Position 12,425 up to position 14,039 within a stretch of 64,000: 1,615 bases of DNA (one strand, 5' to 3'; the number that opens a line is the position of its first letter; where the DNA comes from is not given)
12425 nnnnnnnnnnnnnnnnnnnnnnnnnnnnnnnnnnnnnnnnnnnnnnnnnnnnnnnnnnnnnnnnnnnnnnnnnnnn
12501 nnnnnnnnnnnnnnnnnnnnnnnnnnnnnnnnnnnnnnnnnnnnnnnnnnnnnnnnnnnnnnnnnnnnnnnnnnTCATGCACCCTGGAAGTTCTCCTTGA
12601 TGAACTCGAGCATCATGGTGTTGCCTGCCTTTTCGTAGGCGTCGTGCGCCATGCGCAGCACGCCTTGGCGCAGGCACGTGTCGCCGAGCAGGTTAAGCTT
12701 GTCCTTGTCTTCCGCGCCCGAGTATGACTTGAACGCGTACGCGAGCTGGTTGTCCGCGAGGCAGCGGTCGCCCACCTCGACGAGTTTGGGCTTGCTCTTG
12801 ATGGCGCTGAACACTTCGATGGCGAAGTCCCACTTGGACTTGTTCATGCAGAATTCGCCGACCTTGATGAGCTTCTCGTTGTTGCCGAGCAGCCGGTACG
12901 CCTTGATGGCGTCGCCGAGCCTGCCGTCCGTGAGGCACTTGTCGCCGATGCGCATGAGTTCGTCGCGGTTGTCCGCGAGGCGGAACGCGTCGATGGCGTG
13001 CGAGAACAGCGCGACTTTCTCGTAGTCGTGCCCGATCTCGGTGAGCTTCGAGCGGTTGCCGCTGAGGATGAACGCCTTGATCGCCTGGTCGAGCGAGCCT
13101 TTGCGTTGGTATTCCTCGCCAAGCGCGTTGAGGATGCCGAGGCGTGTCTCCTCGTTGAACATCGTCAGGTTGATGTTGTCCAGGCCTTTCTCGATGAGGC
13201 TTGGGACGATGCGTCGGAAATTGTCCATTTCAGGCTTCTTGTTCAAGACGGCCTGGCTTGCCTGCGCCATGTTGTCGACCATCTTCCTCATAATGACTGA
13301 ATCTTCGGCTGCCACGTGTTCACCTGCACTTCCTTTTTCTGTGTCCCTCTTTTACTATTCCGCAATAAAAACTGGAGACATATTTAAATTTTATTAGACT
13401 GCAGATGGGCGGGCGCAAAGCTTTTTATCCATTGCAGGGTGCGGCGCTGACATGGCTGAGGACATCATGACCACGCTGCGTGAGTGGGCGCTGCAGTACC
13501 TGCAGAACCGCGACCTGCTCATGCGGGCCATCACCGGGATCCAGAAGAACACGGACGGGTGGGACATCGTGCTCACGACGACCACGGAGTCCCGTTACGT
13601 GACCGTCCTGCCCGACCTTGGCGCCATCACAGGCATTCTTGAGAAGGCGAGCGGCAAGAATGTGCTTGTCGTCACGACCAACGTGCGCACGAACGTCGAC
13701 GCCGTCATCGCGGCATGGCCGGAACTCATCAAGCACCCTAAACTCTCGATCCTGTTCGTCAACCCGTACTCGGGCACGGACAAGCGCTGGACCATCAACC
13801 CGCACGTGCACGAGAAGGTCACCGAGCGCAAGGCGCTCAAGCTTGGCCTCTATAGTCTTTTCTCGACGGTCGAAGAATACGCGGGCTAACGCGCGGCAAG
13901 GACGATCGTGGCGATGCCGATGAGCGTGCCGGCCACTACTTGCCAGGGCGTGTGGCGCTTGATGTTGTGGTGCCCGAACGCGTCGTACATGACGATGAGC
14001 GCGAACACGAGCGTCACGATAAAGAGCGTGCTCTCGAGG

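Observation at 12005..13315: Three-gene operon: 29-aa tandem-repeat solenoid, B-box-like zinc ribbon and coiled-coil protein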

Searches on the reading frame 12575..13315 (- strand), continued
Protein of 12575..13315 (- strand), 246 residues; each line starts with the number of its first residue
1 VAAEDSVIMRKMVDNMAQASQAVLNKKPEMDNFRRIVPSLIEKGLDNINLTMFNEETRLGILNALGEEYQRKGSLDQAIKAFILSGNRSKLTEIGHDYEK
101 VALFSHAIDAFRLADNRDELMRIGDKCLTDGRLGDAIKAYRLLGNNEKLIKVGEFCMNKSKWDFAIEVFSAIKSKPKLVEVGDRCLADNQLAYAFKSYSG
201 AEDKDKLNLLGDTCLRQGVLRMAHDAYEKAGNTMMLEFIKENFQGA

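Call 95: search_protein_families(library=pfam, proteins=[L029:6977-7669:+, L038:9983-10735:+, L058:10007-10735:+, L062:9977-10705:+, L043:9902-10681:+, L056:2247-2984:+, L035:9995-10723:+, L045:9950-10678:+, L033:2222-2953:+, L016:9995-10738:+], max_evalue=0.0001)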
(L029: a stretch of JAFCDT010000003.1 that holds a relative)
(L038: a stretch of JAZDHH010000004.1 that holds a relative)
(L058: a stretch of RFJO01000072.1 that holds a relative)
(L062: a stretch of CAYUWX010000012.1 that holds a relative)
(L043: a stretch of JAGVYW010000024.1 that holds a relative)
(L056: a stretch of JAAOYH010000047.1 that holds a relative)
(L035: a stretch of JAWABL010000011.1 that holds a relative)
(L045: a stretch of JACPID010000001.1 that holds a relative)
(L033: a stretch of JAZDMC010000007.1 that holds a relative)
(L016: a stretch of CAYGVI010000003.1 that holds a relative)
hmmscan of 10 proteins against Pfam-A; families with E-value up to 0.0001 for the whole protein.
L029:6977-7669:+ (231 aa): 4 families
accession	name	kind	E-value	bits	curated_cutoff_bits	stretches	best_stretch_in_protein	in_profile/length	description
PF07719.23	TPR_2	-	7e-08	32.5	27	0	185-208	4-27/34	Tetratricopeptide repeat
PF00515.34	TPR_1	-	3.3e-06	27.1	27.8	0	186-208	5-27/34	Tetratricopeptide repeat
PF13414.12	TPR_11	-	4.7e-06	26.6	26.8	0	189-208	1-20/42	TPR repeat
PF00637.26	Clathrin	-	1.7e-05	25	29.6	0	127-195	73-138/143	Region in Clathrin and VPS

L038:9983-10735:+ (251 aa): 2 families
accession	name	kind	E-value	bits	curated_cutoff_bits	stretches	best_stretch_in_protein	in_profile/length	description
PF07719.23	TPR_2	-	3.7e-08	33.3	27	0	96-117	7-28/34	Tetratricopeptide repeat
PF13176.12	TPR_7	-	6.4e-06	26.3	27.9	0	96-116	5-27/36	Tetratricopeptide repeat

L058:10007-10735:+ (243 aa): 3 families
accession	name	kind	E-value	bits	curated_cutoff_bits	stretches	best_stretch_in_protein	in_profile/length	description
PF07719.23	TPR_2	-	9.7e-08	32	27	0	52-73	3-24/34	Tetratricopeptide repeat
PF00515.34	TPR_1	-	2.5e-07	30.7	27.8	0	52-73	3-24/34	Tetratricopeptide repeat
PF00637.26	Clathrin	-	7.7e-06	26.1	29.6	0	140-208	73-138/143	Region in Clathrin and VPS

L062:9977-10705:+ (243 aa): 1 family
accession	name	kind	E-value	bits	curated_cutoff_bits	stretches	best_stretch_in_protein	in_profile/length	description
PF00637.26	Clathrin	-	1.6e-07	31.6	29.6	1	130-206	64-137/143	Region in Clathrin and VPS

L043:9902-10681:+ (260 aa): 2 families
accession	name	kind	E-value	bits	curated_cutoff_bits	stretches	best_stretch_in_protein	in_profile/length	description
PF07719.23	TPR_2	-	1.1e-05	25.6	27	0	67-88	3-24/34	Tetratricopeptide repeat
PF00637.26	Clathrin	-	5.1e-05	23.5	29.6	0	145-186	63-104/143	Region in Clathrin and VPS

L056:2247-2984:+ (246 aa): 4 families
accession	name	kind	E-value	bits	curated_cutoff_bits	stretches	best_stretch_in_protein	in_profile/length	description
PF07719.23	TPR_2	-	4.6e-07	29.9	27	0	92-115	4-27/34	Tetratricopeptide repeat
PF24762.1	TPR_IF140-IFT172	-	4.1e-06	26.1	26.8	1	81-235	272-433/486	IF140/IFT172 TPR domain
PF23953.1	TPR_COPA_B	-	2e-05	24.8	33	0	187-236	56-105/181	COPA/B TPR domain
PF00637.26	Clathrin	-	2.2e-05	24.6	29.6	0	141-222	64-142/143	Region in Clathrin and VPS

L035:9995-10723:+ (243 aa): 2 families
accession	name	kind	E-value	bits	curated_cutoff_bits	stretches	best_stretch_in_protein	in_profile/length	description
PF07719.23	TPR_2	-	1.1e-07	31.8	27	0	60-81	3-24/34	Tetratricopeptide repeat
PF00637.26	Clathrin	-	6.6e-06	26.3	29.6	0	148-220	73-142/143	Region in Clathrin and VPS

L045:9950-10678:+ (243 aa): 4 families
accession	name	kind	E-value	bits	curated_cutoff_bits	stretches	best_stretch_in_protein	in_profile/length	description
PF07719.23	TPR_2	-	4.4e-09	36.2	27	0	56-77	3-24/34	Tetratricopeptide repeat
PF00515.34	TPR_1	-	2.1e-07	30.9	27.8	0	89-113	7-31/34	Tetratricopeptide repeat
PF13181.12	TPR_8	-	1.3e-06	28.5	25.7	0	55-77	2-24/34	Tetratricopeptide repeat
PF13414.12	TPR_11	-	1.6e-06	28.1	26.8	0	61-77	1-17/42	TPR repeat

L033:2222-2953:+ (244 aa): 2 families
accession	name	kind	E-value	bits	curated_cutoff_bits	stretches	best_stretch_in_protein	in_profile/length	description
PF07719.23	TPR_2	-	4.3e-06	26.9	27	0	178-200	5-27/34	Tetratricopeptide repeat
PF00515.34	TPR_1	-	7.7e-05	22.8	27.8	0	177-200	4-27/34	Tetratricopeptide repeat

L016:9995-10738:+ (248 aa): 3 families
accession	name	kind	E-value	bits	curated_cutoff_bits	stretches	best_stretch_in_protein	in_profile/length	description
PF07719.23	TPR_2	-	1.3e-06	28.5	27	0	61-82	3-24/34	Tetratricopeptide repeat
PF00515.34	TPR_1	-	2.4e-05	24.4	27.8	0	62-82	4-24/34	Tetratricopeptide repeat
PF00637.26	Clathrin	-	5e-05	23.5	29.6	0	116-189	69-139/143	Region in Clathrin and VPS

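Call 98: search_solved_structures(query=L042:8842-9984:+, max_evalue=1e-30)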
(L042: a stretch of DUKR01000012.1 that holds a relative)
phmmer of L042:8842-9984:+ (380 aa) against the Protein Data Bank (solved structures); distinct sequences matched with E-value up to 1e-30: 49.
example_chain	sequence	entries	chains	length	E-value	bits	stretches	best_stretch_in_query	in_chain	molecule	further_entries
1w58_1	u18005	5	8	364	4.9e-92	312.2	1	26-350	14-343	CELL DIVISION PROTEIN FTSZ HOMOLOG 1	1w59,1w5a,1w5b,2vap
1fsz_A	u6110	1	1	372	5.2e-92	312.1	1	26-350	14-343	FTSZ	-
1w5e_A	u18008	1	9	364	8.9e-91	308.1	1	26-350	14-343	FTSZ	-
2vam_A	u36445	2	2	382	9.9e-83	281.6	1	42-360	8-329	CELL DIVISION PROTEIN FTSZ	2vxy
2rhh_A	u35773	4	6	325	5.8e-81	275.8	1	46-347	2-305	Cell Division Protein ftsZ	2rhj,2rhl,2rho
4u39_A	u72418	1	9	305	2.8e-80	273.6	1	46-346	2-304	Cell division protein FtsZ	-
9v7v_A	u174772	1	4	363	1.6e-78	267.7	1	26-350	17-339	Cell division protein FtsZ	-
3wgj_A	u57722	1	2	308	3.3e-75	256.8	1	46-346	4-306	Cell division protein FtsZ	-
3vo8_A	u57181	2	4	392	4e-74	253.3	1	46-358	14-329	Cell division protein FtsZ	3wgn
4dxd_A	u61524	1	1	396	4.2e-74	253.2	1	46-358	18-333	Cell division protein FtsZ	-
4e6e_A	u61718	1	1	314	7.8e-74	252.3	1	46-345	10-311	Cell division protein ftsZ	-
4m8i_A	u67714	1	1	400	8.4e-74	252.2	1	46-348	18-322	Cell division protein FtsZ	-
7ojz_A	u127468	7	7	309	1.2e-73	251.7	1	46-346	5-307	Cell division protein FtsZ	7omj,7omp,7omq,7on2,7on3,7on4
3vo9_A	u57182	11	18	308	1.3e-73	251.7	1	46-346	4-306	Cell division protein FtsZ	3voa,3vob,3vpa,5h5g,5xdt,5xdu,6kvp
6rvm_A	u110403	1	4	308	1.3e-73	251.6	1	46-346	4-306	Cell division protein FtsZ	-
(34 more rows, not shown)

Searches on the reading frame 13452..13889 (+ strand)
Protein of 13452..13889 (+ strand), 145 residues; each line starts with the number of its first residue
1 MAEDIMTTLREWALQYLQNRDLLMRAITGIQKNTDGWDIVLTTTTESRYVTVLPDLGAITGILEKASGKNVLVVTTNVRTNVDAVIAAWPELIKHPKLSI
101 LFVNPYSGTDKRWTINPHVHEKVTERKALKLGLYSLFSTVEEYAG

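Call 44: search_protein_families(library=pfam, proteins=[window:13452-13889:+], max_evalue=0.05)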
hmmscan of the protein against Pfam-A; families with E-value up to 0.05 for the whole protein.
window:13452-13889:+ (145 aa): 0 families

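Call 88: search_protein_families(library=padloc, proteins=[window:13452-13889:+], max_evalue=0.01)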
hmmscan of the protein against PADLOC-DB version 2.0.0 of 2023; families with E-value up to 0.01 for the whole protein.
window:13452-13889:+ (145 aa): 0 families

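Call 99: search_solved_structures(query=window:13452-13889:+, max_evalue=1)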
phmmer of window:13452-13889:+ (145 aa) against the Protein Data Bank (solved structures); distinct sequences matched with E-value up to 1: 3.
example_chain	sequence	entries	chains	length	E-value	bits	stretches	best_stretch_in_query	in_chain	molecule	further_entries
2xfs_A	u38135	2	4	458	0.61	13.3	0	23-63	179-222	ORF12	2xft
2xgn_A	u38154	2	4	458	0.62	13.3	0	23-63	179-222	ORF12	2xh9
2xep_A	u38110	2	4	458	0.62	13.3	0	23-63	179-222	ORF12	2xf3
